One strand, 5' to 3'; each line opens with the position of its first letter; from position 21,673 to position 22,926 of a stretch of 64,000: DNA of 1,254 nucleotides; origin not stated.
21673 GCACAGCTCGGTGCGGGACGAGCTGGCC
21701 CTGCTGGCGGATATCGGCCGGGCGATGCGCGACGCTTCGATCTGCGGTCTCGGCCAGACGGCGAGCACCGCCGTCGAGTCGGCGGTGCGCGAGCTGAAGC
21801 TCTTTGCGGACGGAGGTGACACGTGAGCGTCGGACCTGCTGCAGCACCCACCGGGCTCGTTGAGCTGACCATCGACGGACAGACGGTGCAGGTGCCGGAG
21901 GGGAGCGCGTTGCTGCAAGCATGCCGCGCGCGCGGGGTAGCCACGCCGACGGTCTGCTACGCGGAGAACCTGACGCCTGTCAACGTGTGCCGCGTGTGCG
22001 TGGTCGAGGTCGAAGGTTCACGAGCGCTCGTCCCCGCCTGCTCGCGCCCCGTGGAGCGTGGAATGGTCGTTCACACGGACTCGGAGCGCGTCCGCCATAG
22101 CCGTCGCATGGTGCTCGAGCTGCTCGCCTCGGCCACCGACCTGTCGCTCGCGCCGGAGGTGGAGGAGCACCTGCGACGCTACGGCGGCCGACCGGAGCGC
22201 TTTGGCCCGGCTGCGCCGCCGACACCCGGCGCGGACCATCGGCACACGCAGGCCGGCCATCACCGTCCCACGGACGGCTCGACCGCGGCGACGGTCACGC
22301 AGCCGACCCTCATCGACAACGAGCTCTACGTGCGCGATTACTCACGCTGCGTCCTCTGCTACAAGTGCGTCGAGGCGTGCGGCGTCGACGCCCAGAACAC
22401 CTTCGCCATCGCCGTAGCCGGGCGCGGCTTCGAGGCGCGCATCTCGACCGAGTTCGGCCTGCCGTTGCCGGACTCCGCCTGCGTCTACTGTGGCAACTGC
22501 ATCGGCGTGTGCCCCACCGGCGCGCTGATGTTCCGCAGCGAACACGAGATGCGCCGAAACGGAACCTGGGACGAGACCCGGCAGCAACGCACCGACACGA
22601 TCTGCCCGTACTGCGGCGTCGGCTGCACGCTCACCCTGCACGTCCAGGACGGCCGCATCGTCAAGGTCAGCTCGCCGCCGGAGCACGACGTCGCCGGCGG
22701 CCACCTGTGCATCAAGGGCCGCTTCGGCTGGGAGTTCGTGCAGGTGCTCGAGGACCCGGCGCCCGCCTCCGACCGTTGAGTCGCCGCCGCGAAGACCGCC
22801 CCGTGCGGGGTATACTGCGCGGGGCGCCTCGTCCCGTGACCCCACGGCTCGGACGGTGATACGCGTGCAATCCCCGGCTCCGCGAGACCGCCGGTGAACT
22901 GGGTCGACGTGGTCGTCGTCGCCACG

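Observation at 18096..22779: Formate dehydrogenase alpha subunit split at the domain boundary and circularly permuted around fused fdsGB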

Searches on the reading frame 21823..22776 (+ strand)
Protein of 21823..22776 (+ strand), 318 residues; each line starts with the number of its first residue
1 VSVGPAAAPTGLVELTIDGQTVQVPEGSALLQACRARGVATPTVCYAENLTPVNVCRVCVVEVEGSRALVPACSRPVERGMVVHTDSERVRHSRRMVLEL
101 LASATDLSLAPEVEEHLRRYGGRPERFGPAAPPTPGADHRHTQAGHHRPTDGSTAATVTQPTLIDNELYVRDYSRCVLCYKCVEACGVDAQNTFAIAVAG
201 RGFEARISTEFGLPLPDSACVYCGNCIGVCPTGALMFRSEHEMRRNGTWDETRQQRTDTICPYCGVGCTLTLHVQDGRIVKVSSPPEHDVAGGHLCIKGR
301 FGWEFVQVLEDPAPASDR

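Call 9: search_protein_families(library=pfam, proteins=[window:21823-22776:+], max_evalue=0.001)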
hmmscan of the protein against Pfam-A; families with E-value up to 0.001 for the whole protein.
window:21823-22776:+ (318 aa): 8 families
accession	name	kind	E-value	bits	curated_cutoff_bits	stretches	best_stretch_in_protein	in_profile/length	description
PF13510.11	Fer2_4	-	3e-21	75.7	22.8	1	13-87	4-81/82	2Fe-2S iron-sulfur cluster binding domain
PF04879.21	Molybdop_Fe4S4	-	4e-21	75.2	22.7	1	255-306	2-53/55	Molybdopterin oxidoreductase Fe4S4 domain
PF00037.32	Fer4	-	2.9e-08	33.6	21.1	2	218-235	6-23/24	4Fe-4S binding domain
PF22117.2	Fer4_Nqo3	-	4.7e-07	30.3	27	1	172-235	7-66/67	NADH-quinone oxidoreductase subunit 3, ferredoxin-like domain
PF13237.11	Fer4_10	-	5.9e-07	29.8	25.5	0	218-250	7-41/53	4Fe-4S dicluster domain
PF12838.12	Fer4_7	-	2.8e-06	28.2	27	1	220-268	2-44/52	4Fe-4S dicluster domain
PF13187.11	Fer4_9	-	5.8e-06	26.7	27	1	219-269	1-44/52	4Fe-4S dicluster domain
PF13484.11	Fer4_16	-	0.00012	23.2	30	0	220-256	2-37/66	4Fe-4S double cluster binding domain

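Call 10: search_protein_families(library=ncbifam, proteins=[window:21823-22776:+], max_evalue=0.00001)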
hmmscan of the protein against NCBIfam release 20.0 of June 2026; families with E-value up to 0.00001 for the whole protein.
window:21823-22776:+ (318 aa): 19 families
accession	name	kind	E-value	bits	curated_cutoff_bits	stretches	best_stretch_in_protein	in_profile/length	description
NF040763.1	FeFe_hydrog_A6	exception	1.2e-46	159.2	765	2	13-104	1-92/571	NADH-dependent [FeFe] hydrogenase, group A6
NF005745.0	PRK07569.1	equivalog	4.4e-39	134.2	333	2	13-103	4-94/238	bidirectional hydrogenase complex protein HoxU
TIGR01973.1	NuoG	equivalog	1.2e-38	133.4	470.05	2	15-101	1-87/606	NADH-quinone oxidoreductase subunit NuoG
NF040762.1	Hydr_FeFe_Clost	exception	2.8e-28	98.8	900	2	14-99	2-87/572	ferredoxin hydrogenase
NF006305.0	PRK08493.1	equivalog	4.4e-26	91.2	591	2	13-100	2-87/819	NADH-quinone oxidoreductase subunit G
NF005895.0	PRK07860.1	equivalog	4.6e-26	91.1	802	2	7-101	12-108/811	NADH-quinone oxidoreductase subunit G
NF009454.0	PRK12814.1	equivalog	3.4e-20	72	916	1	13-101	4-92/657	putative NADPH-dependent glutamate synthase small subunit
TIGR01591.1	Fdh-alpha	equivalog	1.8e-15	56.1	666.25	1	259-307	1-49/672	formate dehydrogenase subunit alpha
TIGR02512.1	FeFe_hydrog_A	subfamily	4.9e-13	48.7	405.95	1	170-243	3-75/375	[FeFe] hydrogenase, group A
NF004537.0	PRK05888.1-3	equivalog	2.3e-09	37.1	163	0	219-245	114-140/204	NADH-quinone oxidoreductase subunit NuoI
NF041513.1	formate_DH_Act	exception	8.9e-09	33.7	1400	1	253-301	39-87/1067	formate dehydrogenase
NF042909.1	FMH_DH_FwdF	exception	1.1e-07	31.3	375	1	172-266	53-145/336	tungsten-dependent formylmethanofuran dehydrogenase subunit FwdF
NF004541.0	PRK05888.2-2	equivalog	2e-07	31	217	0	172-193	92-113/168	NADH-quinone oxidoreductase subunit NuoI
NF004546.0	PRK05888.3-3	equivalog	2.2e-07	30.5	260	1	171-282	61-175/196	NADH-quinone oxidoreductase subunit NuoI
NF010055.0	PRK13532.1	equivalog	4.9e-07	28.4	904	1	250-301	36-87/830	nitrate reductase catalytic subunit NapA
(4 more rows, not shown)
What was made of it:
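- The Fe-S subunit matches NuoG and HoxU models (call 10).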

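Call 12: find_homologous_proteins(query=window:21823-22776:+, max_evalue=1e-10)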
Query window:21823-22776:+ (318 aa): 8000 proteins with E <= 1e-10 among 8000 candidates; the best 120 are listed.
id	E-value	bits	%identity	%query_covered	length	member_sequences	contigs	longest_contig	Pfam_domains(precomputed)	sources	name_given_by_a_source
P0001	2.4e-216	735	100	100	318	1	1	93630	PF13510.12,PF00037.33,PF12838.13,PF22117.3,PF13237.12,PF04879.22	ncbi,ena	-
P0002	6.5e-183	625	-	-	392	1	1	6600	PF13510.12,PF00037.33,PF13484.12,PF12838.13,PF22117.3,PF13237.12,PF13187.12,PF04879.22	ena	-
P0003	1.0e-156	539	76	97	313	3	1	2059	PF13510.12,PF00037.33,PF12838.13,PF22117.3,PF13237.12,PF13187.12,PF04879.22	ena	-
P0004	3.4e-155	534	76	97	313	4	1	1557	PF13510.12,PF00037.33,PF12838.13,PF22117.3,PF13237.12,PF13187.12,PF04879.22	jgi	-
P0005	5.7e-155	533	75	96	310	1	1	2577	PF13510.12,PF00037.33,PF12838.13,PF22117.3,PF13237.12,PF13187.12,PF04879.22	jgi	jgi:predicted molibdopterin-dependent oxidoreductase YjgC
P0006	1.3e-154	532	77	93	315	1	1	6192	PF13510.12,PF00037.33,PF12838.13,PF22117.3,PF13237.12,PF13187.12,PF04879.22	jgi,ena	-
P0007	3.1e-154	531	76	94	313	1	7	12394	PF13510.12,PF00037.33,PF12838.13,PF22117.3,PF13237.12,PF13187.12,PF04879.22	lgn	-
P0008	3.5e-154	531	76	94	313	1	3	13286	PF13510.12,PF00037.33,PF12838.13,PF22117.3,PF13237.12,PF13187.12,PF04879.22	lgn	-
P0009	4.4e-154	530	74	97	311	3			PF13510.12,PF00037.33,PF12838.13,PF22117.3,PF13237.12,PF13187.12,PF04879.22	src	-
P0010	5.9e-154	530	74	97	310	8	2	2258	PF13510.12,PF00037.33,PF12838.13,PF13237.12,PF04879.22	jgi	jgi:predicted molibdopterin-dependent oxidoreductase YjgC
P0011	2.8e-153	528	75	97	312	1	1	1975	PF13510.12,PF00037.33,PF12838.13,PF22117.3,PF13237.12,PF13187.12,PF04879.22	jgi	jgi:NADP-reducing hydrogenase subunit HndD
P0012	8.0e-153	526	75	93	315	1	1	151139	PF13510.12,PF00037.33,PF12838.13,PF22117.3,PF13237.12,PF04879.22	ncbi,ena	-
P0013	8.5e-153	526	75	93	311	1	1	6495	PF13510.12,PF00037.33,PF13484.12,PF12838.13,PF22117.3,PF13237.12,PF13187.12,PF04879.22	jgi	jgi:predicted molibdopterin-dependent oxidoreductase YjgC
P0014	1.6e-152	525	73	97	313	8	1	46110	PF13510.12,PF00037.33,PF12838.13,PF22117.3,PF13237.12,PF13187.12,PF04879.22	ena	-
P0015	1.8e-152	525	76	95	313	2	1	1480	PF13510.12,PF00037.33,PF12838.13,PF22117.3,PF13237.12,PF13187.12,PF04879.22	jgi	-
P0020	9.7e-152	523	75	94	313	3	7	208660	PF13510.12,PF00037.33,PF12838.13,PF22117.3,PF13237.12,PF13187.12,PF04879.22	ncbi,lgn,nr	ncbi:MAG TPA: 2Fe-2S iron-sulfur cluster-binding protein [Methylomirabilota bacterium]|nr:2Fe-2S iro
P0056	3.4e-149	514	72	93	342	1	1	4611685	PF13510.12,PF00037.33,PF12838.13,PF22117.3,PF13187.12,PF04879.22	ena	-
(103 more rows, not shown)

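Call 13: find_encoding_contigs(protein=P0001, flank=6000, max_places=3)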
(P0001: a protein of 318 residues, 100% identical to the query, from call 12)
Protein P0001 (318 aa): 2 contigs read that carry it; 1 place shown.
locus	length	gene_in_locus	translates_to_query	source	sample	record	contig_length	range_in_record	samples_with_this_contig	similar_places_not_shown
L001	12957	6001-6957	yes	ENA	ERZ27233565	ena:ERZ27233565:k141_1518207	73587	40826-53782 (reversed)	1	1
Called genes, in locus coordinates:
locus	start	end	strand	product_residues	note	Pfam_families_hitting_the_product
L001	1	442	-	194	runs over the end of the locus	PF01810:LysE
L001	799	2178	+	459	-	PF00202:Aminotran_3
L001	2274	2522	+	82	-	PF00384:Molybdopterin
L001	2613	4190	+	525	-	PF00384:Molybdopterin, PF01568:Molydop_binding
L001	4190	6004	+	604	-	PF01257:2Fe-2S_thioredx, PF01512:Complex1_51K, PF10531:SLBB, PF22461:SLBB_2 (weak), PF10589:NADH_4Fe-4S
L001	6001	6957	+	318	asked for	PF13510:Fer2_4, PF00037:Fer4 (faint), PF13237:Fer4_10 (faint), PF22117:Fer4_Nqo3 (weak), PF12838:Fer4_7 (weak), PF04879:Molybdop_Fe4S4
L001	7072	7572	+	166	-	PF02674:Colicin_V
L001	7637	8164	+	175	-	PF01844:HNH, PF14279:HNH_5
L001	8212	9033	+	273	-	PF00582:Usp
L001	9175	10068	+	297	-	PF00288:GHMP_kinases_N, PF08544:GHMP_kinases_C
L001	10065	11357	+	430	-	PF00696:AA_kinase, PF01842:ACT, PF22468:ACT_9, PF01842:ACT (weak), PF13840:ACT_7, PF22468:ACT_9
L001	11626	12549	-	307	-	PF10882:bPH_5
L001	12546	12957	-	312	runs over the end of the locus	PF01063:Aminotran_4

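Call 14: find_encoding_contigs(protein=P0056, flank=6000, max_places=2)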
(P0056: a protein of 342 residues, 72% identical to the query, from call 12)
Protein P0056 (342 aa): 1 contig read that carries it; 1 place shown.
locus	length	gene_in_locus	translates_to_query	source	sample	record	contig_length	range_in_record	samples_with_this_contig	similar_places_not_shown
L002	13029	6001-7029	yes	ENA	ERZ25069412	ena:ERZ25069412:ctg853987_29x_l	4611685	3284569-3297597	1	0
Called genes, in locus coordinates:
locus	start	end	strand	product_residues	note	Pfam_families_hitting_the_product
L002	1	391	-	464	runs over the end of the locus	PF00909:Ammonium_transp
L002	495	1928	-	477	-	PF04174:CP_ATPgrasp_1, PF14403:CP_ATPgrasp_2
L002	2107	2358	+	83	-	PF00384:Molybdopterin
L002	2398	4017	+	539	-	PF00384:Molybdopterin, PF01568:Molydop_binding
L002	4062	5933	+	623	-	PF01257:2Fe-2S_thioredx, PF01512:Complex1_51K, PF10531:SLBB, PF22461:SLBB_2 (weak), PF10589:NADH_4Fe-4S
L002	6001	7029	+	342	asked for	PF13510:Fer2_4, PF13187:Fer4_9 (faint), PF12838:Fer4_7 (weak), PF22117:Fer4_Nqo3 (weak), PF00037:Fer4 (weak), PF04879:Molybdop_Fe4S4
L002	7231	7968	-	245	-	PF00702:Hydrolase (weak)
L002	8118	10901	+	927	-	PF13620:CarboxypepD_reg, PF07715:Plug, PF00593:TonB_dep_Rec_b-barrel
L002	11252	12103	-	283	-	-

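Call 15: find_encoding_contigs(protein=P0020, flank=6000, max_places=2)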
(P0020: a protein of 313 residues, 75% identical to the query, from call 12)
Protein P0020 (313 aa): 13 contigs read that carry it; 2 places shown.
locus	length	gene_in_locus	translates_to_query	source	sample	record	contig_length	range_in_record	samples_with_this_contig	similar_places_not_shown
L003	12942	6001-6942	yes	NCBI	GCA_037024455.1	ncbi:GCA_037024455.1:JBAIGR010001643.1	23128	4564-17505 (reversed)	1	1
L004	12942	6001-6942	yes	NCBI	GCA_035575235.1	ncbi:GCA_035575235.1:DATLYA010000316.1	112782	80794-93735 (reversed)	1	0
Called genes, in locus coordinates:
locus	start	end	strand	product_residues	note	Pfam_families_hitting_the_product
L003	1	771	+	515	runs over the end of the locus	PF16930:Porin_5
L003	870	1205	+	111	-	PF00126:HTH_1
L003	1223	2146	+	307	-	PF02634:FdhD-NarQ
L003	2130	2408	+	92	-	PF00384:Molybdopterin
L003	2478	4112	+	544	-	PF00384:Molybdopterin, PF01568:Molydop_binding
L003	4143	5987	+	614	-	PF01257:2Fe-2S_thioredx, PF01512:Complex1_51K, PF10531:SLBB, PF22461:SLBB_2, PF10589:NADH_4Fe-4S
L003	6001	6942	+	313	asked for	PF13510:Fer2_4, PF13187:Fer4_9 (faint), PF00037:Fer4 (weak), PF13237:Fer4_10 (faint), PF22117:Fer4_Nqo3, PF12838:Fer4_7, PF00037:Fer4 (weak), PF04879:Molybdop_Fe4S4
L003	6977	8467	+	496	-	PF00171:Aldedh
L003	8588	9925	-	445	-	PF02321:OEP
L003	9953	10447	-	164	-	PF00582:Usp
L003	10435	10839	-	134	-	PF00582:Usp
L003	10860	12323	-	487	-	-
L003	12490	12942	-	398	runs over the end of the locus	PF25917:BSH_RND, PF25973:BSH_CzcB (weak), PF25954:Beta-barrel_RND_2, PF25967:RND-MFP_C (weak), PF25975:CzcB_C (weak), PF25989:YknX_C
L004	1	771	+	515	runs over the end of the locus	PF16930:Porin_5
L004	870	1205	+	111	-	PF00126:HTH_1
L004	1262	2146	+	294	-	PF02634:FdhD-NarQ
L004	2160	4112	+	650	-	-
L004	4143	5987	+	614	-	PF01257:2Fe-2S_thioredx, PF01512:Complex1_51K, PF10531:SLBB, PF22461:SLBB_2, PF10589:NADH_4Fe-4S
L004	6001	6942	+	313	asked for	PF13510:Fer2_4, PF13187:Fer4_9 (faint), PF00037:Fer4 (weak), PF13237:Fer4_10 (faint), PF22117:Fer4_Nqo3, PF12838:Fer4_7, PF00037:Fer4 (weak), PF04879:Molybdop_Fe4S4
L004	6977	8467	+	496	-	PF00171:Aldedh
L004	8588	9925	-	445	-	PF02321:OEP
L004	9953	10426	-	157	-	PF00582:Usp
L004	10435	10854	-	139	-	PF00582:Usp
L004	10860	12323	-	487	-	-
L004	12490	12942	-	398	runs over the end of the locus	PF25917:BSH_RND, PF25973:BSH_CzcB (weak), PF25954:Beta-barrel_RND_2, PF25967:RND-MFP_C (weak), PF25975:CzcB_C (weak), PF25989:YknX_C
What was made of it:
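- NCBI's pipeline calls a 650-aa product across it in L004 (call 15).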

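Call 18: search_solved_structures(query=window:21823-22776:+, max_evalue=1e-10)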
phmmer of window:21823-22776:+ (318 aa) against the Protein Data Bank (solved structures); distinct sequences matched with E-value up to 1e-10: 69 (the best 60 are shown).
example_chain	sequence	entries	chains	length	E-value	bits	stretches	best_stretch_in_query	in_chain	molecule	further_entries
9wxb_B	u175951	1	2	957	4.2e-43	150.7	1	7-305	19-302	Formate dehydrogenase alpha subunit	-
6tg9_A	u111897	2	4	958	8.7e-42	146.3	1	12-305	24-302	Formate dehydrogenase subunit alpha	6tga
7t2r_A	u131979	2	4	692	1.6e-39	138.9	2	13-103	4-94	NiFe hydrogenase subunit A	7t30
8oh5_C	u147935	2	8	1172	5.7e-38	133.8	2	160-303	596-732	Formate dehydrogenase-O, major subunit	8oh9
9bov_A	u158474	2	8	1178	2.6e-37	131.6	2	171-307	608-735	Molybdopterin oxidoreductase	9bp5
8a6t_A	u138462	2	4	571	1.6e-35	125.7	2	12-105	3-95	Electron bifurcating hydrogenase subunit HydA1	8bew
7q4v_A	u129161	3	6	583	7.1e-35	123.6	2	15-103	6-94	Iron hydrogenase HydA1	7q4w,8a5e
7vw6_A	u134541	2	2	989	6.4e-33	117.2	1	173-307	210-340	Formate dehydrogenase | Tungsten-containing formate dehydrogenase alpha subunit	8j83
7e5z_A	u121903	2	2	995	6.4e-33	117.2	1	173-307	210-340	Formate dehydrogenase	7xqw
9gzq_A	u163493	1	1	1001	2.2e-27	99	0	251-308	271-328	Probable oxidoreductase YjgC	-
8rqz_C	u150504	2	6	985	3.3e-27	98.5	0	251-308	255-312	Probable oxidoreductase YjgC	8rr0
6gcs_A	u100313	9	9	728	1e-25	93.5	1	11-303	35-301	75-KDA PROTEIN (NUAM) | Subunit NUAM of NADH:Ubiquinone Oxidoreductase (Complex I) | NADH-ubiquinone oxidoreductase 78 kDa subunit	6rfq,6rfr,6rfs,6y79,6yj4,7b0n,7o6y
7zm7_A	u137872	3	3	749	2.3e-25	92.4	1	10-104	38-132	NADH-ubiquinone oxidoreductase-like protein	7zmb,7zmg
6zk9_3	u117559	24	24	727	4.6e-25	91.4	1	6-103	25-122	NADH:ubiquinone oxidoreductase core subunit S1 | NADH-ubiquinone oxidoreductase 75 kDa subunit, mitochondrial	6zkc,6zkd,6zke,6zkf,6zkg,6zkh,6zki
7qsd_G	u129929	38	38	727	4.6e-25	91.4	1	6-103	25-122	NADH-ubiquinone oxidoreductase 75 kDa subunit, mitochondrial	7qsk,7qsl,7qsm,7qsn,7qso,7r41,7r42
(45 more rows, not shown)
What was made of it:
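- The Fe-S subunit resembles the HydA and HoxU N-termini (calls 10, 18).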

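Call 22: find_related_loci(query=A1, collection=genome_contigs, flank=7000)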
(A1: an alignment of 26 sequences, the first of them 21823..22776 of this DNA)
Query A1 (318 aa) in genome_contigs; peptide patterns used: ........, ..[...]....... (x = any residue, [..] = any of these).
599 stretches matched a pattern (row limit reached: there are more); 590 encode a relative of the query (tblastn E <= 1e-3); the best 80 are kept; 80 distinct loci.
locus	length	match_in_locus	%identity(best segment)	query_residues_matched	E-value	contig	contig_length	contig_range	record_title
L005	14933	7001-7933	69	9-317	6e-147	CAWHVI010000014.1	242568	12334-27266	MAG: uncultured Acidobacteriaceae bacterium isolate MFD02416.bin.1.324 genome assembly, contig: contig_53636, whole geno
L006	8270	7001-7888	72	13-307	9e-146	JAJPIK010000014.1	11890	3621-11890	MAG: Chloroflexota bacterium isolate Centralia_MAG_325 k107_3605366, whole genome shotgun sequence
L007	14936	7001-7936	69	3-313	5e-145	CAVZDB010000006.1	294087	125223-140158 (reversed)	MAG: uncultured Acidobacteriota bacterium isolate MFD00822.bin.2.48 genome assembly, contig: contig_68351, whole genome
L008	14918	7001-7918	69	1-307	1e-144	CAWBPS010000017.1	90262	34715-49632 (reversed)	MAG: Terriglobia bacterium isolate MFD08700.bin.1.44 genome assembly, contig: contig_29165, whole genome shotgun sequenc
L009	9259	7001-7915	71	3-307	4e-144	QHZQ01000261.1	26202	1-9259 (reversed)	MAG: Acidobacteria bacterium isolate gp11 AA57 14_1009_16_40cm_scaffold_66078_curated, whole genome shotgun sequence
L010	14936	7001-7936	66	1-312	1e-143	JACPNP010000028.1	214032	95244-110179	MAG: Acidobacteriales bacterium isolate NC_groundwater_578_Pr5_B-0.1um_61_13 alan_book_18_scaffold_31960, whole genome s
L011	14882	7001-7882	71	14-307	4e-143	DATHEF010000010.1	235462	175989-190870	MAG TPA_asm: Thermoanaerobaculia bacterium isolate SMAG_U12414 k141_165177, whole genome shotgun sequence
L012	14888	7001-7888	75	12-310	4e-142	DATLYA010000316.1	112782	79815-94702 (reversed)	MAG TPA_asm: Candidatus Methylomirabilota bacterium isolate SMAG_U13260 k141_13896, whole genome shotgun sequence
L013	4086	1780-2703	69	1-307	2e-145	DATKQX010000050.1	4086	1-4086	MAG TPA_asm: Candidatus Saccharimonadales bacterium isolate SMAG_U14013 k141_365845, whole genome shotgun sequence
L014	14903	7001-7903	69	5-307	5e-142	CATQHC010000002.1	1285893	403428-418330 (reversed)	MAG: Chloroflexota bacterium isolate 11a6ff70-42c8-4f36-b917-3d1cb5cddc1f genome assembly, contig: contig_2, whole genom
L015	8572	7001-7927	67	7-317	2e-141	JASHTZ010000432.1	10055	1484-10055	MAG: Terriglobia bacterium isolate JOPF166 JOPF_A14C_contig_121643, whole genome shotgun sequence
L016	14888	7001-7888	71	12-307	2e-141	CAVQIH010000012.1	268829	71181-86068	MAG: uncultured Chloroflexia bacterium isolate MFD10007.bin.3.293 genome assembly, contig: contig_38572, whole genome sh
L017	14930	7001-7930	66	1-310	3e-141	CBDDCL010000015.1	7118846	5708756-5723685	MAG: Bryobacterales bacterium isolate 9a5723b4-f69d-4256-802c-3c242fd87eb7 genome assembly, contig: contig_9, whole geno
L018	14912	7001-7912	69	5-310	3e-141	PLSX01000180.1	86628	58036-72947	MAG: Acidobacteria bacterium isolate bog_367 73.20120700_S1D.266_contig_15230, whole genome shotgun sequence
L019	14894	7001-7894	70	14-307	5e-141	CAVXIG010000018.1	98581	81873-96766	MAG: uncultured Acidobacteriota bacterium isolate MFD02581.bin.2.147 genome assembly, contig: contig_30437, whole genome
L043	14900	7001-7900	68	13-314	4e-137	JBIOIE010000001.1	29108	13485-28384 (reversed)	MAG: Candidatus Limnocylindrales bacterium isolate GcL4-5 k141_215337_length_29108_cov_20.0114, whole genome shotgun seq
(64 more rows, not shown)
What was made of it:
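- Family size: at least 590 species genomes (call 22).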

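Call 34: search_solved_structures(query=window:21823-22776:+, max_evalue=1e-40, show_alignments=2)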
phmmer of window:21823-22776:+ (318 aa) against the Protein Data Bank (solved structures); distinct sequences matched with E-value up to 1e-40: 2.
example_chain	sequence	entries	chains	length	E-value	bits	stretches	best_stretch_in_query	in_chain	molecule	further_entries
9wxb_B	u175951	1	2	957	4.2e-43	150.7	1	7-305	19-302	Formate dehydrogenase alpha subunit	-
6tg9_A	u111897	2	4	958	8.7e-42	146.3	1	12-305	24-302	Formate dehydrogenase subunit alpha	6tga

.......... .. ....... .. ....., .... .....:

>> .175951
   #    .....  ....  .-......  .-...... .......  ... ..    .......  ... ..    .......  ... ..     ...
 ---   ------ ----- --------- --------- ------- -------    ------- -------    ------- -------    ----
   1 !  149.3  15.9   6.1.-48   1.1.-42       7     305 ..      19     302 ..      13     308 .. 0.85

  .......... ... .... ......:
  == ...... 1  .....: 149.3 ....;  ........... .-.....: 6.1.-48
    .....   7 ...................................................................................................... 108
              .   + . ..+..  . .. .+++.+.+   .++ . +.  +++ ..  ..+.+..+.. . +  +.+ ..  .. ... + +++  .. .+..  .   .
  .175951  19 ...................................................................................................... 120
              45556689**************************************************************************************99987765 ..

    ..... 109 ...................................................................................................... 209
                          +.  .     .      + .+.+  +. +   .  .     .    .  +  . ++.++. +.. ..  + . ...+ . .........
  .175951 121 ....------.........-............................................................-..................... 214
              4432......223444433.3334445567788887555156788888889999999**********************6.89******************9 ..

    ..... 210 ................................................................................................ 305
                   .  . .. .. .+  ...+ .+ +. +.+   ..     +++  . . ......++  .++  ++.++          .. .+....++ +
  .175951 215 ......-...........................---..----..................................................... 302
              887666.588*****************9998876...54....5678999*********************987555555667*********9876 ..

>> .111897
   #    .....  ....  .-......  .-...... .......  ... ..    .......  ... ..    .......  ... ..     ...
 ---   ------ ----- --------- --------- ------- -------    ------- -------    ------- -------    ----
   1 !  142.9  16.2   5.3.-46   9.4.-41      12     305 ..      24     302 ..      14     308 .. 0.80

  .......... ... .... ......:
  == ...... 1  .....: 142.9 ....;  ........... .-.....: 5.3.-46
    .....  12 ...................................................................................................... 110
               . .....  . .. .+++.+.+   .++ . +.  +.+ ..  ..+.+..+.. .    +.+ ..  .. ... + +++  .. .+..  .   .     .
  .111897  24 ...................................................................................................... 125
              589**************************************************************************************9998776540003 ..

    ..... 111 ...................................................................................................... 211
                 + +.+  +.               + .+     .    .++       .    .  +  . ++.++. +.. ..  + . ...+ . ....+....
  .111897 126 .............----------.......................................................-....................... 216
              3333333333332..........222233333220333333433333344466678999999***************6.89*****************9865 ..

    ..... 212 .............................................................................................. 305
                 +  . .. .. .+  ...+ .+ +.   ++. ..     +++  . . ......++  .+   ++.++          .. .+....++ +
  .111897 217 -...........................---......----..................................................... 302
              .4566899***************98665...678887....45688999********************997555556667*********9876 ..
